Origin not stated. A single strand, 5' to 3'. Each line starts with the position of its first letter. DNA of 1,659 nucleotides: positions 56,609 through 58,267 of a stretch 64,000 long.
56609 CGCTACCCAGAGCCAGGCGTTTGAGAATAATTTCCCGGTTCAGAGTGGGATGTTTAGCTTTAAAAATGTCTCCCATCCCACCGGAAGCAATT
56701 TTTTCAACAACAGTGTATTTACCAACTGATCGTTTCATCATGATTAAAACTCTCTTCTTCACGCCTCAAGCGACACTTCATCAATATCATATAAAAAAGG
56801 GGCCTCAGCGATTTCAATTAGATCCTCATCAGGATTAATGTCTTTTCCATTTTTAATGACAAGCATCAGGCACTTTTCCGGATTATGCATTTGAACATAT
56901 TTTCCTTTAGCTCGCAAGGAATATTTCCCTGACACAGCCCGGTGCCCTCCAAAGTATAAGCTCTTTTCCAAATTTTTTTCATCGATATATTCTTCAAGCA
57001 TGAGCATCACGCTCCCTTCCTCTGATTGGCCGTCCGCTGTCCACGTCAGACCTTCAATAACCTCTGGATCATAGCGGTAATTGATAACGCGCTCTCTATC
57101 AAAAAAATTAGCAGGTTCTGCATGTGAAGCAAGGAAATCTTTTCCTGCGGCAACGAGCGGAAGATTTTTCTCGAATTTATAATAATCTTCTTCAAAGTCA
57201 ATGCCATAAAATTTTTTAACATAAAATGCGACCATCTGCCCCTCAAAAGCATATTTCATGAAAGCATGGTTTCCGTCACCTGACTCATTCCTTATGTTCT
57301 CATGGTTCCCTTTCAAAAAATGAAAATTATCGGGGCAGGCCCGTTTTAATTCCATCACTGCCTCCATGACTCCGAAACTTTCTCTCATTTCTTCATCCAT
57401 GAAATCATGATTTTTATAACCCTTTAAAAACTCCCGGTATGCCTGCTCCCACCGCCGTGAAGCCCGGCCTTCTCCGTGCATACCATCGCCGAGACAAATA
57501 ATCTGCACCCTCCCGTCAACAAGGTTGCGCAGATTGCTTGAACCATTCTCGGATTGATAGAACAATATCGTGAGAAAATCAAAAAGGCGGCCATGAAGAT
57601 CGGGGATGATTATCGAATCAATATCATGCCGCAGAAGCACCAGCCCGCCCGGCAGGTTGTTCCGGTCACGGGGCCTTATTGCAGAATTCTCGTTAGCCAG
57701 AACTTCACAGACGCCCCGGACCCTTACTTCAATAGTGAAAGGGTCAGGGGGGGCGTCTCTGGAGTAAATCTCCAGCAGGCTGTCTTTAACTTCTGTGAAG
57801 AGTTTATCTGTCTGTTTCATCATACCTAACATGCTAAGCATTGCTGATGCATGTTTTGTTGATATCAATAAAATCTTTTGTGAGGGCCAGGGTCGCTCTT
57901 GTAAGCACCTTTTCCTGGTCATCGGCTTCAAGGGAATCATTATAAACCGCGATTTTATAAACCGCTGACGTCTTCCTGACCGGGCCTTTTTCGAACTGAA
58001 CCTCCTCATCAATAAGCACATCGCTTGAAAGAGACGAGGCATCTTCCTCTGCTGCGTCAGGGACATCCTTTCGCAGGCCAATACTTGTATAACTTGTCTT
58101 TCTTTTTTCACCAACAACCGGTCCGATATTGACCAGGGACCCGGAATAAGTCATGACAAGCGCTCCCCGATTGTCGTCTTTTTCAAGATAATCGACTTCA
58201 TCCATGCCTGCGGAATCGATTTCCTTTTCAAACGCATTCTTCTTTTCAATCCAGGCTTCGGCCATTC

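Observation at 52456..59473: Candidate undescribed envelope-to-nucleoid phosphosignalling system (domain X, phosphatase, Ser/Thr kinase, TM-FHA, VWA-TM-FHA; divergent domain X-HU)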

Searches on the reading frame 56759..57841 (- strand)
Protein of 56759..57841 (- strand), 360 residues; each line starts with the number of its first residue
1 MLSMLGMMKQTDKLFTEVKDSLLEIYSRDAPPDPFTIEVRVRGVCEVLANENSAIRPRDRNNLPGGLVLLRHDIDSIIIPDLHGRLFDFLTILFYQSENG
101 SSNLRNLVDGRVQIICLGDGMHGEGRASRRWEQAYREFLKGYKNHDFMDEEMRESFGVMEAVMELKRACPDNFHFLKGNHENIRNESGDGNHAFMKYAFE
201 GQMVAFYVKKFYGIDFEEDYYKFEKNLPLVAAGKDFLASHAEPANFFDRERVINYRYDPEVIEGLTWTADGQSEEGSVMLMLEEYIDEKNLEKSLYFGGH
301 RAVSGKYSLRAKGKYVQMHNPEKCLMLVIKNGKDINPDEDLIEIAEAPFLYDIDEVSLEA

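Call 37: search_solved_structures(query=A3, max_evalue=1, show_alignments=1)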
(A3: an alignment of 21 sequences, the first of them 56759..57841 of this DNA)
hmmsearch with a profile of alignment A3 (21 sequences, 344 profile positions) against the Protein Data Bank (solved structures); distinct sequences matched with E-value up to 1: 47.
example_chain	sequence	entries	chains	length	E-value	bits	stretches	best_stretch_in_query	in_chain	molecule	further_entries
9tp7_A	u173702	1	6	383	0.0057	18.8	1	143-176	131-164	Serine/threonine-protein phosphatase BSU1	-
9tp8_A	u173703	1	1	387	0.009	18.1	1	143-176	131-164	Serine/threonine-protein phosphatase BSU1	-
6obs_A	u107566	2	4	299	0.013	17.6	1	143-190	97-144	Serine/threonine-protein phosphatase PP1-alpha catalytic subunit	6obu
7n6g_4D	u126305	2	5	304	0.016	17.3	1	143-182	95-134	FAP15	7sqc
6obr_A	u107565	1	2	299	0.018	17.1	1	143-189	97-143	Serine/threonine-protein phosphatase PP1-alpha catalytic subunit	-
3h60_A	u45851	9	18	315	0.02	17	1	146-202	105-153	Serine/threonine-protein phosphatase 5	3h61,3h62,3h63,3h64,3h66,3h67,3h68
1s95_A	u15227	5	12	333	0.022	16.9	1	146-202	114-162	Serine/threonine protein phosphatase 5 | Serine/threonine-protein phosphatase 5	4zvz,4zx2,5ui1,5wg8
5hpe_A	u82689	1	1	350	0.024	16.7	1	146-202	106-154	Serine/threonine-protein phosphatase 5,Hsp90 co-chaperone Cdc37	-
1u32_A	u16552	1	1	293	0.026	16.6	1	143-185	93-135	Serine/threonine protein phosphatase PP1-gamma catalytic subunit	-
4v0v_A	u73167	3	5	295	0.029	16.5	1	143-185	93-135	SERINE/THREONINE-PROTEIN PHOSPHATASE PP1-GAMMA CATALYTIC SUBUNIT | PROTEIN PHOSPHATASE PP1-GAMMA CATALYTIC SUBUNIT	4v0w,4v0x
5inb_A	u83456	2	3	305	0.03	16.4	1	143-185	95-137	Serine/threonine-protein phosphatase PP1-gamma catalytic subunit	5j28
3v4y_A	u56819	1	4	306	0.03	16.4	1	143-185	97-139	Serine/threonine-protein phosphatase PP1-alpha catalytic subunit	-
7txh_C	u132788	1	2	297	0.031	16.4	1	143-185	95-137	Serine/threonine-protein phosphatase PP1-alpha catalytic subunit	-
3e7a_A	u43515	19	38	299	0.031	16.4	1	143-185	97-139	Serine/threonine-protein phosphatase PP1-alpha catalytic subunit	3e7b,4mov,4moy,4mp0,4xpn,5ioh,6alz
7t0y_A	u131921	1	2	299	0.031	16.4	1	143-185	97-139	Serine/threonine-protein phosphatase PP1-alpha catalytic subunit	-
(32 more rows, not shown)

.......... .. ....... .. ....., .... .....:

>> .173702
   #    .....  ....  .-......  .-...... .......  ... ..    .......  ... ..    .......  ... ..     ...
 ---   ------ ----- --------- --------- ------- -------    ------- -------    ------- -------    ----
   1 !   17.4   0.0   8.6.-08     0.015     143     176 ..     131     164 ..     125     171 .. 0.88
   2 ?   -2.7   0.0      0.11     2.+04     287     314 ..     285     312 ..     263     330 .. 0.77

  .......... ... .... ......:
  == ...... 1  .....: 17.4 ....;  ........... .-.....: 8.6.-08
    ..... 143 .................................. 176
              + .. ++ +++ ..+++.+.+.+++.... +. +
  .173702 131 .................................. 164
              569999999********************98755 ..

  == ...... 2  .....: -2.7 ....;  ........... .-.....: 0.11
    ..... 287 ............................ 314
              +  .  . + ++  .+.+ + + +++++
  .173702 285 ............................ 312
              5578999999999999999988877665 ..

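Call 47: search_protein_families(library=padloc, proteins=[window:56759-57841:-], max_evalue=0.001)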
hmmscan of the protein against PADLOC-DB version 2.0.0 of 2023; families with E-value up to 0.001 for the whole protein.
window:56759-57841:- (360 aa): 0 families

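Call 50: find_homologous_proteins(query=window:56759-57841:-, max_evalue=0.001)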
Query window:56759-57841:- (360 aa): 847 proteins with E <= 0.001 among 2704 candidates; the best 120 are listed.
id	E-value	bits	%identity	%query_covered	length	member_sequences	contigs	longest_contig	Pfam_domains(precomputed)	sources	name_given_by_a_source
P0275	5.4e-229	777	93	99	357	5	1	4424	-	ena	-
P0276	2.4e-135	469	60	95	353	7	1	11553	PF00149.34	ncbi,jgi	-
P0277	2.6e-115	403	55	92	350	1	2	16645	-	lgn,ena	-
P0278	7.2e-115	402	52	92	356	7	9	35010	-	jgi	jgi:hypothetical protein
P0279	2.0e-114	400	54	91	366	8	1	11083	-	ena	-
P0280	2.7e-114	400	53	94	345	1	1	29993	-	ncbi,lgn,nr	ncbi:MAG: metallophosphoesterase [Spirochaetota bacterium]|nr:metallophosphoesterase [Spirochaetota 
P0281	7.4e-114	399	53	93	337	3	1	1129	-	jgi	-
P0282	8.8e-114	398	55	91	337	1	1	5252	-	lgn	-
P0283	1.7e-113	397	52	91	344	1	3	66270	-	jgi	-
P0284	3.2e-112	393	50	93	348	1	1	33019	-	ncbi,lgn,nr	ncbi:MAG: metallophosphoesterase [Spirochaetes bacterium]|nr:metallophosphoesterase [Spirochaetota b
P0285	4.0e-112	393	53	93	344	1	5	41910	-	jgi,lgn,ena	jgi:hypothetical protein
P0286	2.4e-111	390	52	91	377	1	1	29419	-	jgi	jgi:hypothetical protein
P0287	3.8e-111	390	51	91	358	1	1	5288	-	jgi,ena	-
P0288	4.0e-111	390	54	91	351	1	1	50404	PF00149.34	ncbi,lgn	-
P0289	4.6e-111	389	52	91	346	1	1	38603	-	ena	-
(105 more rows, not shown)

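Call 61: predict_structure(alignment_id=A5)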
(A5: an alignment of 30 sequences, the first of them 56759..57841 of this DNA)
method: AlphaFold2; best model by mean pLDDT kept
length: 360 residues; sequences in the alignment: 30
mean_pLDDT: 89.9   pTM: 0.90
mean pLDDT of the five models: 89.9, 89.4, 89.3, 89.3, 87.8
residues with pLDDT >= 90: 272; 70-90: 52; 50-70: 20; < 50: 16
segments of 3 or more residues with pLDDT < 50: 187-189, 191-197, 355-360
pLDDT, mean of each block of 10 residues (from residue 1): 78 97 95 95 97 97 97 97 89 91 97 94 77 93 95 94 98 93 56 52 91 94 95 98 97 94 89 95 98 95 93 95 94 96 80 49
secondary structure, 60 per line:
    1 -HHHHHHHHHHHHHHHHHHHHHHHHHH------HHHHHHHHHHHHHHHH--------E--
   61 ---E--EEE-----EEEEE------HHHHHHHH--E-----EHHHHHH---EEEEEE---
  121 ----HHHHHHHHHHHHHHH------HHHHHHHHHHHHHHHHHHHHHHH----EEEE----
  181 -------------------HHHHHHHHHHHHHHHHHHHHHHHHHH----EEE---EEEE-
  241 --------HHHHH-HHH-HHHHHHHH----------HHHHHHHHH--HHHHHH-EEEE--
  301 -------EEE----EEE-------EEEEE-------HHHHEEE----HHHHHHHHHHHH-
elements in order: H2-27 H34-49 E67-69 E75-79 H86-93 H103-108 E112-117 H125-139 H146-168 E173-176 H200-225 E230-232 E236-239 H249-253 H259-266 H277-285 H288-293 E295-298 E308-310 E315-317 E325-329 H337-340 E341-343 H348-359

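Call 63: fold_search(model_id=the predicted structure, library=pdb)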
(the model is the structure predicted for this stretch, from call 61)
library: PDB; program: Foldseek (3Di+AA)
matches with E <= 10: 399; with E <= 0.001: 170
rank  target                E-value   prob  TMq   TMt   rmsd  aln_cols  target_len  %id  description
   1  4zvz_B                2.7e-11  1.00  0.51  0.57   5.2       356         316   16  Co-crystal structures of PP5 in complex with 5-methyl-7-oxabicyclo[2.2.1]heptane-2,3-dicarboxylic acid (released 2016-04-27)
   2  5ui1_C                3.0e-11  1.00  0.51  0.57   5.2       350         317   16  Crystal Structure of Human Protein Phosphatase 5C (PP5C) in complex with a triazole inhibitor (released 2018-01-17)
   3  5ui1_B                3.6e-11  1.00  0.56  0.63   4.9       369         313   16  Crystal Structure of Human Protein Phosphatase 5C (PP5C) in complex with a triazole inhibitor (released 2018-01-17)
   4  5ui1_D                5.1e-11  1.00  0.58  0.66   4.4       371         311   17  Crystal Structure of Human Protein Phosphatase 5C (PP5C) in complex with a triazole inhibitor (released 2018-01-17)
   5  5wg8                  5.1e-11  1.00  0.52  0.58   5.1       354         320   17  Structure of PP5C with LB-100; 7-oxabicyclo[2.2.1]heptane-2,3-dicarbonyl moiety modeled in the density (released 2018-07-18)
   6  4zvz_A                6.3e-11  1.00  0.53  0.60   4.7       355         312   17  Co-crystal structures of PP5 in complex with 5-methyl-7-oxabicyclo[2.2.1]heptane-2,3-dicarboxylic acid (released 2016-04-27)
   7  1s95_B                6.3e-11  1.00  0.56  0.61   7.9       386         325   15  Structure of serine/threonine protein phosphatase 5 (released 2004-08-24)
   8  4zx2                  7.5e-11  1.00  0.52  0.57   5.0       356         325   16  Co-crystal structures of PP5 in complex with 5-methyl-7-oxabicyclo[2.2.1]heptane-2,3-dicarboxylic acid (released 2016-04-27)
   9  6nts_C                8.4e-11  1.00  0.57  0.67   5.1       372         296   12  Protein Phosphatase 2A (Aalpha-B56alpha-Calpha) holoenzyme in complex with a Small Molecule Activator of PP2A (SMAP) (released 2020-05-06)
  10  3h64_A                1.2e-10  1.00  0.57  0.65   4.2       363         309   17  Catalytic domain of human Serine/Threonine Phosphatase 5 (PP5c) with two Mn2+ atoms complexed with endothall (released 2009-09-29)
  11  3h64_D                1.2e-10  1.00  0.56  0.64   4.8       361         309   15  Catalytic domain of human Serine/Threonine Phosphatase 5 (PP5c) with two Mn2+ atoms complexed with endothall (released 2009-09-29)
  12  4ja9                  1.4e-10  1.00  0.56  0.44   5.0       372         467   17  Rat PP5 apo (released 2014-02-19)
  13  4v0v_C                1.5e-10  1.00  0.56  0.68   4.6       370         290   16  The crystal structure of mouse PP1G in complex with truncated human PPP1R15B (631-660) (released 2015-03-25)
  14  7zr5_P                1.6e-10  1.00  0.56  0.48   4.9       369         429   17  CryoEM structure of HSP90-CDC37-BRAF(V600E)-PP5(closed) complex (released 2022-12-14)
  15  1s95_A                1.8e-10  1.00  0.58  0.63   4.6       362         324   16  Structure of serine/threonine protein phosphatase 5 (released 2004-08-24)
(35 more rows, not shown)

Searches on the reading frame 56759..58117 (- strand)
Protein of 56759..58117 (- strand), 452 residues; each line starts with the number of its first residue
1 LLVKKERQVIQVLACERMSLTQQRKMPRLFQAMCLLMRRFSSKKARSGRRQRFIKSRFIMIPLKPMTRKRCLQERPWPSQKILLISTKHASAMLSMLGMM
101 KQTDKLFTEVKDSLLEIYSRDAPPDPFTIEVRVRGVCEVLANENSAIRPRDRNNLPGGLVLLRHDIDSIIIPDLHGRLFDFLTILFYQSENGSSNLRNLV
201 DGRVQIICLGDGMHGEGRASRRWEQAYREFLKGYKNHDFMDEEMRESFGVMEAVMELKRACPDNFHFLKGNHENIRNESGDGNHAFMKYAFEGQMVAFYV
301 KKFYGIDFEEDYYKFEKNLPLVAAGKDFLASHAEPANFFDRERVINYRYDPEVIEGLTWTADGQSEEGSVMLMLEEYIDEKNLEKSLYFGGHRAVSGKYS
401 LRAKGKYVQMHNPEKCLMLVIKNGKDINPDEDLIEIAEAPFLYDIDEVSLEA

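Call 3: search_protein_families(library=pfam, proteins=[window:56759-58117:-], max_evalue=0.01)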
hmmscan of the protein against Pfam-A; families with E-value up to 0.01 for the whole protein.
window:56759-58117:- (452 aa): 1 family
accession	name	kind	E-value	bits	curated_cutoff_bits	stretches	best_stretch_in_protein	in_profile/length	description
PF00149.33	Metallophos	-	0.00032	21.6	21.5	1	170-362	5-142/191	Calcineurin-like phosphoesterase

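Call 6: search_protein_families(library=ncbifam, proteins=[window:56759-57853:-], max_evalue=0.01)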
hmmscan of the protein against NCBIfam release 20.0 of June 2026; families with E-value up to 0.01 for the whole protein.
window:56759-57853:- (364 aa): 0 families

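Call 14: search_solved_structures(query=window:56759-57853:-, max_evalue=1, show_alignments=2)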
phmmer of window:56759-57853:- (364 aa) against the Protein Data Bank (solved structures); distinct sequences matched with E-value up to 1: 7.
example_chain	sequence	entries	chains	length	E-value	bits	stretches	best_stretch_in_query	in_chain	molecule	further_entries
3h60_A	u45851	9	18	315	0.02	17.1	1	148-218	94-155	Serine/threonine-protein phosphatase 5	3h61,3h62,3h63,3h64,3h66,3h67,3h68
1s95_A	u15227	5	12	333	0.021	17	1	148-218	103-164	Serine/threonine protein phosphatase 5 | Serine/threonine-protein phosphatase 5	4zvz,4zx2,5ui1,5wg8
5hpe_A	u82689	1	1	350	0.024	16.8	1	148-218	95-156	Serine/threonine-protein phosphatase 5,Hsp90 co-chaperone Cdc37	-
4ja7_A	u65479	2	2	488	0.032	16.4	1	148-218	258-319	Serine/threonine-protein phosphatase 5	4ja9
1wao_1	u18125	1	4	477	0.04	16.1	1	148-218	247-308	SERINE/THREONINE PROTEIN PHOSPHATASE 5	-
7zr5_P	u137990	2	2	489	0.044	16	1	148-218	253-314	Serine/threonine-protein phosphatase 5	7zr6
8gae_E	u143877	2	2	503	0.7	12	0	148-218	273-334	Serine/threonine-protein phosphatase 5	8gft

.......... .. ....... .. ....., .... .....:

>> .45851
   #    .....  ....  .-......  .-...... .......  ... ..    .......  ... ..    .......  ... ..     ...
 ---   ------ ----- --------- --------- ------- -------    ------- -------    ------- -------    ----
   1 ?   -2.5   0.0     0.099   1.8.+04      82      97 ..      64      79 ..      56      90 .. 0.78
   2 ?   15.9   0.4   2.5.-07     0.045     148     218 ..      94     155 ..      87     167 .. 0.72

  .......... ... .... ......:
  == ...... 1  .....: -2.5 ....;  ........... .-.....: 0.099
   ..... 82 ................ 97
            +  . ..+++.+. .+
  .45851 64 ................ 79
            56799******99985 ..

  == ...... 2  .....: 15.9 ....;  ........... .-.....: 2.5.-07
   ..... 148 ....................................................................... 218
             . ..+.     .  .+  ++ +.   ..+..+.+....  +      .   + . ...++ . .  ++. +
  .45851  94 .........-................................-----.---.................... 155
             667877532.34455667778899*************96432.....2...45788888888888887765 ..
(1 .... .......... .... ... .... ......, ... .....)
